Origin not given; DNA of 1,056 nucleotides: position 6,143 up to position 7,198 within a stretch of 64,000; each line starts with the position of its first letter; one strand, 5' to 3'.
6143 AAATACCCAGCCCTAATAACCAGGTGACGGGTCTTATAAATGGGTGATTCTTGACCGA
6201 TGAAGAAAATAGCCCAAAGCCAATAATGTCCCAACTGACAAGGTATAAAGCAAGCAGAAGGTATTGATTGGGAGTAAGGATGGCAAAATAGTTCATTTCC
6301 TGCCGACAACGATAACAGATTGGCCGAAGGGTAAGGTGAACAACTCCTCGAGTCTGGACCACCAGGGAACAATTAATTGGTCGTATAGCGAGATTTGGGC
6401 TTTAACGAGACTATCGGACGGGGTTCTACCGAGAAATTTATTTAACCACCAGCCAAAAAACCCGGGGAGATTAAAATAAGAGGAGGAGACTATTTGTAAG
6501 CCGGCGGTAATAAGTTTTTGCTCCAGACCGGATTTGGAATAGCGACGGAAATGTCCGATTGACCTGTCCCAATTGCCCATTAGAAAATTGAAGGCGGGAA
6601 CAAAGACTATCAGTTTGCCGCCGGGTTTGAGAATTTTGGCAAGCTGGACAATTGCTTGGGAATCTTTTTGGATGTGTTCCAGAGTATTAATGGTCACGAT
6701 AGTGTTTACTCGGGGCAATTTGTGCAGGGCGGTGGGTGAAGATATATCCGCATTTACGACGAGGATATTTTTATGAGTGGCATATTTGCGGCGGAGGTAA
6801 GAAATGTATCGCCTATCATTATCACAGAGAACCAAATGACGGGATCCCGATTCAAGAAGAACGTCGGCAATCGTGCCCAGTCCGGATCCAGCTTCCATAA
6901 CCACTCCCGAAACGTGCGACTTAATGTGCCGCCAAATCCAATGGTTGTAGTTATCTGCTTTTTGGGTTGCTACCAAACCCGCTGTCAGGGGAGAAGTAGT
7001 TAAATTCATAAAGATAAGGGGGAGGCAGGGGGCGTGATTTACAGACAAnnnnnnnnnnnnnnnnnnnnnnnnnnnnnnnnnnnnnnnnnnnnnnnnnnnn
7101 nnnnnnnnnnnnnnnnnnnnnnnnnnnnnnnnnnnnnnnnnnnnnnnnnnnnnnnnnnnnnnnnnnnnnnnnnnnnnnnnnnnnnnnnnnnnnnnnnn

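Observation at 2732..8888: Family C membrane proteins with conserved DE loop and a Cys-patterned C-terminal extracytoplasmic domain; methyltransferase wedged between copies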

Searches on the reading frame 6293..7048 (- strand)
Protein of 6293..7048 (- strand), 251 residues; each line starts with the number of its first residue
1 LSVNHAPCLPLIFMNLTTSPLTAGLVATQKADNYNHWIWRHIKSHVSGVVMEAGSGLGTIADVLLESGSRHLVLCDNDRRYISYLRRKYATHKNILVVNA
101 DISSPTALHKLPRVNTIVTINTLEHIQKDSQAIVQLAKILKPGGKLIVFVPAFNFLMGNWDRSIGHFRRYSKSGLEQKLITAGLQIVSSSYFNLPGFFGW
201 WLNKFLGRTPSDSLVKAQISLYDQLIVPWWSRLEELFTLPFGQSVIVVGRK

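Call 4: search_protein_families(library=pfam, proteins=[window:6293-7048:-], max_evalue=1)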
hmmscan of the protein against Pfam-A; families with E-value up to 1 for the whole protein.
window:6293-7048:- (251 aa): 10 families
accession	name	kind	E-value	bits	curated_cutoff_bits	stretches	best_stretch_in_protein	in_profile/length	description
PF13649.12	Methyltransf_25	-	3.5e-09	37.7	27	1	50-144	1-97/97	Methyltransferase domain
PF13489.12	Methyltransf_23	-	9.5e-09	35.6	27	1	47-188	23-163/164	Methyltransferase domain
PF08242.18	Methyltransf_12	-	2.1e-08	35.2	30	1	51-146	1-98/98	Methyltransferase domain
PF08241.18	Methyltransf_11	-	3.1e-08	34.6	21.2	1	52-148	2-95/95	Methyltransferase domain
PF13847.12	Methyltransf_31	-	2.4e-05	24.5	27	1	48-148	5-109/145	Methyltransferase domain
PF05175.20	MTS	-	5.1e-05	23.4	23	1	24-149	9-139/170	Methyltransferase small domain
PF00398.26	RrnaAD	-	0.00034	20.2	24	1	46-102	30-85/263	Ribosomal RNA adenine dimethylase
PF01234.23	NNMT_PNMT_TEMT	-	0.0037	17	25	1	91-186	135-234/261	NNMT/PNMT/TEMT family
PF02254.24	TrkA_N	-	0.0042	17.8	23.8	1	59-148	12-94/116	TrkA-N domain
PF20922.3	Anamorsin_N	-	0.24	11.5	27.1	1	115-148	53-87/163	Anamorsin, N-terminal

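Call 5: search_protein_families(library=ncbifam, proteins=[window:6293-7048:-], max_evalue=1)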
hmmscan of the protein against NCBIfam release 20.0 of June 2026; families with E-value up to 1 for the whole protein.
window:6293-7048:- (251 aa): 24 families
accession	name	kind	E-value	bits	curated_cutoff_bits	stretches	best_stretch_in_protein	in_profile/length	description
TIGR00755.1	ksgA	equivalog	7.6e-07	28.7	171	1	38-104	21-86/256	16S rRNA (adenine(1518)-N(6)/adenine(1519)-N(6))-dimethyltransferase RsmA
NF041658.1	ornithlipidmtase_OlsG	equivalog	1.2e-06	28.4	350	1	41-145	35-146/191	ornithine lipid N-methyltransferase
NF000499.2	Erm23S_rRNA_broad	equivalog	4.6e-06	26.2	212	1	38-103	15-79/244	23S ribosomal RNA methyltransferase Erm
NF000337.1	erm_SHROVE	exception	2.8e-05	23.6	320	1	40-102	22-83/248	ErmE/ErmH/ErmO/ErmR family 23S rRNA (adenine(2058)-N(6))-methyltransferase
NF008264.0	PRK11036.1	equivalog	2.9e-05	23.6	366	1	49-158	47-158/261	tRNA uridine 5-oxyacetic acid(34) methyltransferase CmoM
NF043040.1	corrin_prot_MT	hypoth_equivalog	0.00015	21.3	180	1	27-148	23-147/216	corrinoid protein-associated methyltransferase CpaM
TIGR01983.1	UbiG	equivalog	0.00052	19.4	102.95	1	47-148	50-151/228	bifunctional 2-polyprenyl-6-hydroxyphenol methylase/3-demethylubiquinol 3-O-methyltransferase UbiG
NF041650.1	nod_mtase_NodS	equivalog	0.0012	18.5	300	1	50-149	42-139/190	nodulation methyltransferase NodS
NF045667.1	MTase_DVU1556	equivalog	0.0018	17.7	155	1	45-148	21-119/213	DVU_1556 family methyltransferase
TIGR02072.1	BioC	equivalog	0.0033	17.3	184.95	1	48-148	36-132/244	malonyl-ACP O-methyltransferase BioC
NF004281.0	PRK05690.1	subfamily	0.0063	15.8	266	1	55-135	41-119/250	molybdopterin-synthase adenylyltransferase MoeB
NF011486.0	PRK14896.1-1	equivalog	0.012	14.7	450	1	48-92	51-94/284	16S ribosomal RNA methyltransferase A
TIGR02355.1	moeB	equivalog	0.018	14.4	376.55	1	47-131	25-107/240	molybdopterin-synthase adenylyltransferase MoeB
NF045716.1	sulf_resp_HmcE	equivalog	0.019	14.6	275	1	12-44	149-181/226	sulfate respiration complex protein HmcE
NF041255.1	mycofact_MftM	equivalog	0.053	12.8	200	1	38-137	130-229/289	mycofactocin oligosaccharide methyltransferase MftM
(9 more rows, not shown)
